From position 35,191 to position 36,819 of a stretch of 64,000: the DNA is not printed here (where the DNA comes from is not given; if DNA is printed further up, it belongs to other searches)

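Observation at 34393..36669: Exosortase-G-type cassette: PTPS-fold protein, XrtG-like membrane protein and processive GT2 synthase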

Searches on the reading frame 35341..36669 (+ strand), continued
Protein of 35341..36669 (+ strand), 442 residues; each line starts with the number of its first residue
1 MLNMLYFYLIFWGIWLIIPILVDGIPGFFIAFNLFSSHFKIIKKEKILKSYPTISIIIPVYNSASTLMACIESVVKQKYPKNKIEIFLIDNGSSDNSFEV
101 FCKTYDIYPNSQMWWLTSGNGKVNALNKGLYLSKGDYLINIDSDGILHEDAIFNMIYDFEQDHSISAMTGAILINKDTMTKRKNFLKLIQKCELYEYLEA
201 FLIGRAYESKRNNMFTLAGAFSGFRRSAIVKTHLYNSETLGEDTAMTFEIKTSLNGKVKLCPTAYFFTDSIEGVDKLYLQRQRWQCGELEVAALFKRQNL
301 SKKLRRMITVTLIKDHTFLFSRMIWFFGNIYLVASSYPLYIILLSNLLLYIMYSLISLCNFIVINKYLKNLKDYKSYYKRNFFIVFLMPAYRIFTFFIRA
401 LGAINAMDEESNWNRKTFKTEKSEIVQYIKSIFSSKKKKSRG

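Call 26: get_annotated_region(hit=H2, flank=7000)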
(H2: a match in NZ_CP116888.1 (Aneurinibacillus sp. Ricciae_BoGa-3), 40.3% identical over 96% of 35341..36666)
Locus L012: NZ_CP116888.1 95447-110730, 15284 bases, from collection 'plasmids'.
description: Aneurinibacillus sp. Ricciae_BoGa-3 plasmid unnamed, complete sequence
organism: Aneurinibacillus sp. Ricciae_BoGa-3 (NCBI taxid 3022697)
taxonomy: Bacteria; Bacillota; Bacilli; Bacillales; Paenibacillaceae; Aneurinibacillus; Aneurinibacillus sp. Ricciae BoGa-3
host: -; source: whole organism,Plant material,Lab grown Riccia fluitans ecotype BoGa-3; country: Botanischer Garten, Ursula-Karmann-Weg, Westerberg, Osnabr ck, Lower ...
typing (MOB-suite, as given by PLSDB): non-mobilizable
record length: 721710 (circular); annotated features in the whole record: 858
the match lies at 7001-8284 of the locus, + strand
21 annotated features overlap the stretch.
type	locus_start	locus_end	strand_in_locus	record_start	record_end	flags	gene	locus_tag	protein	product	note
CDS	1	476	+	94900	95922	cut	-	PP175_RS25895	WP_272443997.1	hypothetical protein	-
CDS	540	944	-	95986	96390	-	-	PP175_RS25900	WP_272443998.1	hypothetical protein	-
CDS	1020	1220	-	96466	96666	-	-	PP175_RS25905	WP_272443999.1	hypothetical protein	-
CDS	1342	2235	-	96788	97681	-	-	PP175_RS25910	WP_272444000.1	hypothetical protein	-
CDS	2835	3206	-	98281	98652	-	-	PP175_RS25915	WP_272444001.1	hypothetical protein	-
CDS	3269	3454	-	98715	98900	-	-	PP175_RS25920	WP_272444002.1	hypothetical protein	-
CDS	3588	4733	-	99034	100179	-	-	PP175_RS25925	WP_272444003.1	hypothetical protein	-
CDS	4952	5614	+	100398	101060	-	-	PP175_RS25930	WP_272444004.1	6-carboxytetrahydropterin synthase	-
CDS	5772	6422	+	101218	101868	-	-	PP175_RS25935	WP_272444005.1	hypothetical protein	-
CDS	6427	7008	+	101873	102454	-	xrtG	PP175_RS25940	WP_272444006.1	exosortase family protein XrtG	-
CDS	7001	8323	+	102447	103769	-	-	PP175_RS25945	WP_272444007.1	TIGR03111 family XrtG-associated glycosyltransferase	-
CDS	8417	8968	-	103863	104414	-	-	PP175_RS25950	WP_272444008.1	hypothetical protein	-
CDS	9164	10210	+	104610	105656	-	-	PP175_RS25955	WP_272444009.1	hypothetical protein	-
CDS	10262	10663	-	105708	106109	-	-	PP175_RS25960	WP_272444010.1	hypothetical protein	-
CDS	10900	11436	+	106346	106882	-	-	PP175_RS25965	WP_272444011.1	hypothetical protein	-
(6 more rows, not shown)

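Call 27: get_annotated_region(hit=H3, flank=7000)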
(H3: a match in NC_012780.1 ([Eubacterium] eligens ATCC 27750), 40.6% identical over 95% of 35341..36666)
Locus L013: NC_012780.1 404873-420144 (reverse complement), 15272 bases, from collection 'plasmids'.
description: [Eubacterium] eligens ATCC 27750 plasmid unnamed, complete sequence
organism: [Eubacterium] eligens ATCC 27750 (NCBI taxid 515620)
taxonomy: Bacteria; Bacillota; Clostridia; Lachnospirales; Lachnospiraceae; Lachnospira; Lachnospira eligens; [Eubacterium] eligens ATCC 27750
host: -; source: -; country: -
typing (MOB-suite, as given by PLSDB): non-mobilizable; replicon rep_cluster_238
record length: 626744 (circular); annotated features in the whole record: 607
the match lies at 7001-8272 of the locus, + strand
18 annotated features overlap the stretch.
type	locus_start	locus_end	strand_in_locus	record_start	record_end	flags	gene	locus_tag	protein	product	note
CDS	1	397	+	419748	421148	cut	-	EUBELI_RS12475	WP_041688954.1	AAA family ATPase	GO:0006302 - double-strand break repair [Evidence IEA]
CDS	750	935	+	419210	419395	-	-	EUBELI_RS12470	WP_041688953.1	hypothetical protein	-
CDS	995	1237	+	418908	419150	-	-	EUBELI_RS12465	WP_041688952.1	zinc-ribbon domain-containing protein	-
CDS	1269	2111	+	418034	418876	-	-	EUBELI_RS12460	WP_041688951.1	zinc ribbon domain-containing protein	-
CDS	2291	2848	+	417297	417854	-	-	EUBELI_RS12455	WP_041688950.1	NUDIX domain-containing protein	-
CDS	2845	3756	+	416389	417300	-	-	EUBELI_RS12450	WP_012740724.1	alpha/beta hydrolase-fold protein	-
CDS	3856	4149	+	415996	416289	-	-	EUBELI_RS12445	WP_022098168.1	hypothetical protein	-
CDS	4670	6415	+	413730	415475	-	-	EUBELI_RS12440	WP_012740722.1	Firmicu-CTERM sorting domain-containing protein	-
CDS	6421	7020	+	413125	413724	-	xrtG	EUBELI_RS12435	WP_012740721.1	exosortase family protein XrtG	-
CDS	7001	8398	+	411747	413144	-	-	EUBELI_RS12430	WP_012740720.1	TIGR03111 family XrtG-associated glycosyltransferase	-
CDS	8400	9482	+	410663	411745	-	-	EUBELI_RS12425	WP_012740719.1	hypothetical protein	-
CDS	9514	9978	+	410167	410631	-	-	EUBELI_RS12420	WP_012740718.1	6-carboxytetrahydropterin synthase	-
CDS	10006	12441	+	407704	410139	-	-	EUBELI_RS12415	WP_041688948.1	6-pyruvoyl-tetrahydropterin synthase-related protein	-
CDS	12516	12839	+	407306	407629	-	-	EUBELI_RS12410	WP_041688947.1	type II toxin-antitoxin system Phd/YefM family antitoxin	-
CDS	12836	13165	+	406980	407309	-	-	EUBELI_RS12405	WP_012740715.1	toxin RelE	-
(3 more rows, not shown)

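Call 34: find_encoding_contigs(protein=P0014, flank=7000, max_places=1)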
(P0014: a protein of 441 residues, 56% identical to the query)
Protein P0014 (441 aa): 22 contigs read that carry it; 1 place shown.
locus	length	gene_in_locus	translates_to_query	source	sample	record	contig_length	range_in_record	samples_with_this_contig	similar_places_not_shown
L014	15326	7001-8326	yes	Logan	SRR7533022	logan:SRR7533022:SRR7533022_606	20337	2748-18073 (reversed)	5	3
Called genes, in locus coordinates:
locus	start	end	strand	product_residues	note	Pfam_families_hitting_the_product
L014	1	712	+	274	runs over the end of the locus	PF00753:Lactamase_B, PF23023:Anti-Pycsar_Apyc1 (weak)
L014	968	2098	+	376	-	PF00149:Metallophos, PF12850:Metallophos_2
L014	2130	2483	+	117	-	PF01638:HxlR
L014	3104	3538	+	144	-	PF04472:SepF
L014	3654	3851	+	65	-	-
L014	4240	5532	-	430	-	PF08239:SH3_3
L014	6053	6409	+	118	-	PF01242:PTPS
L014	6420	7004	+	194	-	-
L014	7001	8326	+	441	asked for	PF03142:Chitin_synth_2 (faint), PF13506:Glyco_transf_21, PF00535:Glycos_transf_2, PF10111:Glyco_tranf_2_2 (weak), PF13641:Glyco_tranf_2_3, PF01644:Chitin_synth_1 (faint), PF13632:Glyco_trans_2_3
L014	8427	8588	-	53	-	PF00301:Rubredoxin, PF21349:RUBY_RBDX (faint)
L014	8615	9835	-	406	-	PF00753:Lactamase_B, PF19583:ODP, PF12706:Lactamase_B_2 (weak), PF00258:Flavodoxin_1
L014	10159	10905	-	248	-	PF00970:FAD_binding_6, PF00175:NAD_binding_1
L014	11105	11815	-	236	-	PF00027:cNMP_binding, PF13545:HTH_Crp_2, PF00325:Crp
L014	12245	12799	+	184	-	PF01872:RibD_C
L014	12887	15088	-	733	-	-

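Call 35: find_encoding_contigs(protein=P0086, flank=7000, max_places=1)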
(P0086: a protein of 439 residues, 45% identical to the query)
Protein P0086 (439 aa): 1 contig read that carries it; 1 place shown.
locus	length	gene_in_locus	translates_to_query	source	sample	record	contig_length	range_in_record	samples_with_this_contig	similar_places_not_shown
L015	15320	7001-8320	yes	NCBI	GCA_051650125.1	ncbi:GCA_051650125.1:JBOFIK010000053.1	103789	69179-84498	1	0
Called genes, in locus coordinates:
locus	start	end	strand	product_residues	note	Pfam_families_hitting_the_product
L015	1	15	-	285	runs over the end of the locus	-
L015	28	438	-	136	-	-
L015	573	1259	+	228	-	PF02308:MgtC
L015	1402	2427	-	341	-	PF13354:Beta-lactamase2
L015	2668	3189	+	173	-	PF14184:YrvL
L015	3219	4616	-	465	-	PF00324:AA_permease, PF13520:AA_permease_2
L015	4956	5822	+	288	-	PF00892:EamA, PF06800:Sugar_transport (weak), PF00892:EamA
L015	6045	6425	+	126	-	PF01242:PTPS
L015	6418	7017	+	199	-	-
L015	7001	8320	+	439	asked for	PF00535:Glycos_transf_2, PF13641:Glyco_tranf_2_3, PF13632:Glyco_trans_2_3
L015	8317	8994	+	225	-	-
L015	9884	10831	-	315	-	-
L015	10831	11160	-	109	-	-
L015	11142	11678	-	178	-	PF04542:Sigma70_r2, PF04545:Sigma70_r4 (weak), PF08281:Sigma70_r4_2 (weak)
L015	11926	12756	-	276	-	PF02517:Rce1-like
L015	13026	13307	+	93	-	-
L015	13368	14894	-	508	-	PF09847:12TM_1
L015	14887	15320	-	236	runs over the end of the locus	PF00005:ABC_tran, PF13304:AAA_21 (weak)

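Call 36: find_encoding_contigs(protein=P0010, flank=7000, max_places=1)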
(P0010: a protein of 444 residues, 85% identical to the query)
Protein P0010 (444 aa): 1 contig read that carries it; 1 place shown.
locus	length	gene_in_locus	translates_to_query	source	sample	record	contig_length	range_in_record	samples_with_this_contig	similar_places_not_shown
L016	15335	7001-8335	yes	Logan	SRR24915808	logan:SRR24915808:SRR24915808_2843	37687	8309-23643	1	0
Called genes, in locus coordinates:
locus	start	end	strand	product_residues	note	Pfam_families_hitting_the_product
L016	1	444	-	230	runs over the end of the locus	PF00072:Response_reg, PF00486:Trans_reg_C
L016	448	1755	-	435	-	PF00672:HAMP, PF00512:HisKA, PF02518:HATPase_c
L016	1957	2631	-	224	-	-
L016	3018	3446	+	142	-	PF01047:MarR (weak), PF12802:MarR_2 (weak), PF04182:B-block_TFIIIC (faint), PF13601:HTH_34 (weak)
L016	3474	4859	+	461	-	PF01554:MatE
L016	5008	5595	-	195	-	PF01209:Ubie_methyltran, PF02353:CMAS, PF13489:Methyltransf_23, PF01728:FtsJ, PF05175:MTS, PF13847:Methyltransf_31, PF13649:Methyltransf_25, PF08241:Methyltransf_11, +3 more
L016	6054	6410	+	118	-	PF01242:PTPS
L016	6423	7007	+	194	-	-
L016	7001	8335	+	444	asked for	PF13506:Glyco_transf_21 (weak), PF00535:Glycos_transf_2, PF10111:Glyco_tranf_2_2 (faint), PF13641:Glyco_tranf_2_3, PF01644:Chitin_synth_1 (faint), PF13632:Glyco_trans_2_3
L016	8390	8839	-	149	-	PF02664:LuxS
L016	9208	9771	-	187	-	PF14512:TM1586_NiRdase, PF00881:Nitroreductase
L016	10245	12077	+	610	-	PF13520:AA_permease_2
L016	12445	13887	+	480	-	PF13520:AA_permease_2, PF00324:AA_permease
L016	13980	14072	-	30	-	-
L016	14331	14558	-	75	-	-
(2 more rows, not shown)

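Call 40: find_related_loci(query=A1, collection=metagenome_contigs, flank=6000)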
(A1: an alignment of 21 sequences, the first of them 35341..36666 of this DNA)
Query A1 (442 aa) in metagenome_contigs; peptide patterns used: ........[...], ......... (x = any residue, [..] = any of these).
600 stretches matched a pattern (row limit reached: there are more); 466 encode a relative of the query (tblastn E <= 1e-3); the best 80 are kept; 80 distinct loci.
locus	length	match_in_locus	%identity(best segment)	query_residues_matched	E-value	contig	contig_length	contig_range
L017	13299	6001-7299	89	1-432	0e+0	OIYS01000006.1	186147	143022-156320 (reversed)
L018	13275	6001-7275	50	10-434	8e-145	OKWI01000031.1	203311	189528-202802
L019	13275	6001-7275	50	10-434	9e-145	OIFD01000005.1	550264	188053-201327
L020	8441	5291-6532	47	10-422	6e-132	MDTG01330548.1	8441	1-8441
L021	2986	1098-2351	46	10-427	2e-133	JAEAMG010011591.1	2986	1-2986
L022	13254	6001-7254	46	11-427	7e-128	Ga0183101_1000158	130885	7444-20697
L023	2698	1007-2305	44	9-434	9e-132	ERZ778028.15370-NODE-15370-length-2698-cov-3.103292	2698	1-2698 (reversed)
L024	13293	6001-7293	46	5-434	6e-125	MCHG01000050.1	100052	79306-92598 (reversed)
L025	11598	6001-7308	44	1-434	8e-121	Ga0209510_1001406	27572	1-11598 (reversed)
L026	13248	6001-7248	43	10-426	1e-120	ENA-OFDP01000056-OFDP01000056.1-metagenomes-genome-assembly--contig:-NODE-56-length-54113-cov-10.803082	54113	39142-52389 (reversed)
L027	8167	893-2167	45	1-421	3e-118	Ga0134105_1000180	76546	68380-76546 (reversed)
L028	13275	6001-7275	45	1-421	3e-118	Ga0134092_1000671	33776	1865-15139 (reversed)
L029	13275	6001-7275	45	1-421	2e-117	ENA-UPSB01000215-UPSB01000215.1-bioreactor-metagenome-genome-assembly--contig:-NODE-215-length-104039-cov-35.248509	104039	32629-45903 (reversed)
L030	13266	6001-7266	48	10-430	2e-136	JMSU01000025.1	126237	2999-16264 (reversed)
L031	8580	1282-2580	43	9-442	7e-115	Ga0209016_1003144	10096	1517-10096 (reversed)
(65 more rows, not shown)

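Call 49: search_protein_families(library=ncbifam, proteins=[L011:5730-6392:+, L009:10118-10789:+, L015:8317-8994:+, L012:4952-5614:+, L012:5772-6422:+, L009:4951-7419:+, L011:8684-10234:+, L014:6420-7004:+, L009:9337-10086:+], max_evalue=0.01)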
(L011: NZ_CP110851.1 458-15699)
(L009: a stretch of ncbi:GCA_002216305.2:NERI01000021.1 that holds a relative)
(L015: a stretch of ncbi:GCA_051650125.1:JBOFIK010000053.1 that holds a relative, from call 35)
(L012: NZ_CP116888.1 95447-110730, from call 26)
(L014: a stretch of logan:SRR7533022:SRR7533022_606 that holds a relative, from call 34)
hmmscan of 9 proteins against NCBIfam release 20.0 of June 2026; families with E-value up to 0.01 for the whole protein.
L011:5730-6392:+ (220 aa): 1 family
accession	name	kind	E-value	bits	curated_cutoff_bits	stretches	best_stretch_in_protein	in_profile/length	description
TIGR04145.2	Firmicu_CTERM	equivalog_domain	2.9e-45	154.5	50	1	18-213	1-189/191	Firmicu-CTERM sorting domain-containing protein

L009:10118-10789:+ (223 aa): 1 family
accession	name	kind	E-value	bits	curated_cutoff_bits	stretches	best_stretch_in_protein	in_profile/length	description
TIGR04145.2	Firmicu_CTERM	equivalog_domain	1.1e-08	35.3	50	1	33-218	1-191/191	Firmicu-CTERM sorting domain-containing protein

L015:8317-8994:+ (225 aa): 1 family
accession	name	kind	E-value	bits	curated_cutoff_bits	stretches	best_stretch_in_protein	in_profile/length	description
TIGR04145.2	Firmicu_CTERM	equivalog_domain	7e-10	39.1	50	1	26-183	1-153/191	Firmicu-CTERM sorting domain-containing protein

L012:4952-5614:+ (220 aa): 3 families
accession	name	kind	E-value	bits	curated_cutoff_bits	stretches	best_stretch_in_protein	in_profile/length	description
TIGR03112.1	6_pyr_pter_rel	hypoth_equivalog_domain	1.3e-33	115.7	69.35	1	7-118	1-113/113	6-pyruvoyl tetrahydropterin synthase-related domain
TIGR03367.1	queuosine_QueD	equivalog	6.7e-08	32.8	89.25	1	10-92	5-91/92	6-carboxytetrahydropterin synthase QueD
TIGR00039.1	6PTHBS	subfamily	0.0005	20.4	125.5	1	11-111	8-113/124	6-pyruvoyl tetrahydropterin synthase/6-carboxytetrahydropterin synthase family protein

L012:5772-6422:+ (216 aa): 0 families

L009:4951-7419:+ (822 aa): 0 families

L011:8684-10234:+ (516 aa): 1 family
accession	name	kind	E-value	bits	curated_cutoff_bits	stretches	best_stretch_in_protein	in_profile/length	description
TIGR03766.2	TIGR03766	equivalog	1.8e-185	617.6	500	1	6-498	2-495/496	TIGR03766 family XrtG-associated glycosyltransferase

L014:6420-7004:+ (194 aa): 2 families
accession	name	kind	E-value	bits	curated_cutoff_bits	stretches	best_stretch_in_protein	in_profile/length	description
TIGR03110.1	exosort_Gpos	exception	2e-35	122.4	102.75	1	10-190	5-186/187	exosortase family protein XrtG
TIGR04178.1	exo_archaeo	signature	3.2e-05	24.2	23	1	100-179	9-91/97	exosortase/archaeosortase family protein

L009:9337-10086:+ (249 aa): 21 families
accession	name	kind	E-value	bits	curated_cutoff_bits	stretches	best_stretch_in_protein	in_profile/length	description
NF058614.1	PPMAGASynPpgS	equivalog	7.3e-20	71.4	370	1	6-223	2-198/226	polyprenyl-phospho-N-acetylgalactosaminyl synthase PpgS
NF047588.1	GlcsyltransPgfSStrep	equivalog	1.5e-18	67.1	500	1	6-155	3-145/308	glycosyltransferase PgfS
TIGR04182.1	glyco_TIGR04182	equivalog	1.2e-17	64.3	325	1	7-233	3-202/293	S-layer glycoprotein N-glycosyltransferase AglJ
TIGR03937.1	PgaC_IcaA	equivalog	4.2e-14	52.3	422.3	1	5-122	46-153/407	poly-beta-1,6-N-acetyl-D-glucosamine synthase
NF007482.0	PRK10073.1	equivalog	1.1e-11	44.3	423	1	4-127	6-118/334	glycosyltransferase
NF007986.1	PRK10714.1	equivalog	3.3e-11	42.7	529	1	5-186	7-175/316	undecaprenyl-phosphate 4-deoxy-4-formamido-L-arabinose transferase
NF010496.0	PRK13915.1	equivalog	5.1e-09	35.6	262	1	5-137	32-160/307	glucosyl-3-phosphoglycerate synthase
TIGR01556.1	rhamnosyltran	subfamily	3.4e-08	33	200.55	1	39-129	21-108/281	rhamnosyltransferase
NF041391.1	DPhHxTase_Halo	equivalog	1.1e-07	31.1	375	1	12-242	3-205/213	dolichyl-phosphate hexose transferase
TIGR03469.1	HpnB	hypoth_equivalog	1.3e-07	31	379.25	1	6-128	46-169/386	hopene-associated glycosyltransferase HpnB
NF047683.1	TeichurnBiosyTuaG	equivalog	1.2e-06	28.4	400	1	4-120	6-112/252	teichuronic acid biosynthesis protein TuaG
NF038302.1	EPS_HpsE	equivalog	1.7e-06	27.3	300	1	5-122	2-114/307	hormogonium polysaccharide biosynthesis glycosyltransferase HpsE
NF041875.1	EPS_EpsD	equivalog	3.5e-06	26.7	370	1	7-126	2-111/325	exopolysaccharide biosynthesis glycosyltransferase EpsD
TIGR04283.1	glyco_like_mftF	equivalog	1.5e-05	24.7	182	1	8-66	3-52/221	TIGR04283 family arsenosugar biosynthesis glycosyltransferase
NF050050.1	ProtGlycPglI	equivalog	0.00015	21.3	500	1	5-121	3-110/306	GalNAc(5)-diNAcBac-PP-undecaprenol beta-1,3-glucosyltransferase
TIGR03111.1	glyc2_xrt_Gpos1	hypoth_equivalog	0.00078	18.3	363.95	1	7-123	52-161/439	TIGR03111 family XrtG-associated glycosyltransferase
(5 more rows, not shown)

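Call 52: search_solved_structures(query=window:35341-36666:+, max_evalue=0.001, show_alignments=2)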
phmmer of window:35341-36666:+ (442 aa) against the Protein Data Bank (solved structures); distinct sequences matched with E-value up to 0.001: 17.
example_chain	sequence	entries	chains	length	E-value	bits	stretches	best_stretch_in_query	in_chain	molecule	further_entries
2z87_A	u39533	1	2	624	3.5e-15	58.9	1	44-167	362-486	Chondroitin synthase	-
2z86_A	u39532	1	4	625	3.5e-15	58.9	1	44-167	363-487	Chondroitin synthase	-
3bcv_A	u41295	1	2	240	8.7e-14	54.3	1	51-259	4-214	Putative glycosyltransferase protein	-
5hea_A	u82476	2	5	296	5.9e-12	48.3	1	53-275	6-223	Putative glycosyltransferase (GalT1)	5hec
8viw_A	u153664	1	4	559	2.5e-11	46.2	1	49-154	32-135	Heparosan synthase B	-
8vh7_A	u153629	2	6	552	2.6e-11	46.2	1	49-154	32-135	Heparosan synthase B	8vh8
6p61_A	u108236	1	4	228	3e-10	42.7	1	48-159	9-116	Glycosyltransferase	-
6h1j_A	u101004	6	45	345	6.1e-10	41.7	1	51-170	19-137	Probable ss-1,3-N-acetylglucosaminyltransferase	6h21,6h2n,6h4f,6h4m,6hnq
6yv7_B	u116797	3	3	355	5.1e-09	38.6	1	52-155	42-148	Glycosyl transferase, family 2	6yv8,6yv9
6yv7_A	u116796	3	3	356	5.1e-09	38.6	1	52-155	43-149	Glycosyl transferase, family 2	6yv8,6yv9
5tze_C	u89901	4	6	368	9.3e-09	37.8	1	54-164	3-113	Glycosyl transferase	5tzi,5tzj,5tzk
5tz8_A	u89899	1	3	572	2.5e-08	36.3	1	54-164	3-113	Glycosyl transferase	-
8bz4_A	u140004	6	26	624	8.4e-07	31.3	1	50-171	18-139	Glycosyltransferase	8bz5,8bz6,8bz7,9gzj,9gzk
8bz8_A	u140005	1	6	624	8.5e-07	31.3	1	50-171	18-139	Glycosyltransferase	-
9hwj_A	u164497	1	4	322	3.3e-05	26.1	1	53-189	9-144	Undecaprenyl-phosphate 4-deoxy-4-formamido-L-arabinose transferase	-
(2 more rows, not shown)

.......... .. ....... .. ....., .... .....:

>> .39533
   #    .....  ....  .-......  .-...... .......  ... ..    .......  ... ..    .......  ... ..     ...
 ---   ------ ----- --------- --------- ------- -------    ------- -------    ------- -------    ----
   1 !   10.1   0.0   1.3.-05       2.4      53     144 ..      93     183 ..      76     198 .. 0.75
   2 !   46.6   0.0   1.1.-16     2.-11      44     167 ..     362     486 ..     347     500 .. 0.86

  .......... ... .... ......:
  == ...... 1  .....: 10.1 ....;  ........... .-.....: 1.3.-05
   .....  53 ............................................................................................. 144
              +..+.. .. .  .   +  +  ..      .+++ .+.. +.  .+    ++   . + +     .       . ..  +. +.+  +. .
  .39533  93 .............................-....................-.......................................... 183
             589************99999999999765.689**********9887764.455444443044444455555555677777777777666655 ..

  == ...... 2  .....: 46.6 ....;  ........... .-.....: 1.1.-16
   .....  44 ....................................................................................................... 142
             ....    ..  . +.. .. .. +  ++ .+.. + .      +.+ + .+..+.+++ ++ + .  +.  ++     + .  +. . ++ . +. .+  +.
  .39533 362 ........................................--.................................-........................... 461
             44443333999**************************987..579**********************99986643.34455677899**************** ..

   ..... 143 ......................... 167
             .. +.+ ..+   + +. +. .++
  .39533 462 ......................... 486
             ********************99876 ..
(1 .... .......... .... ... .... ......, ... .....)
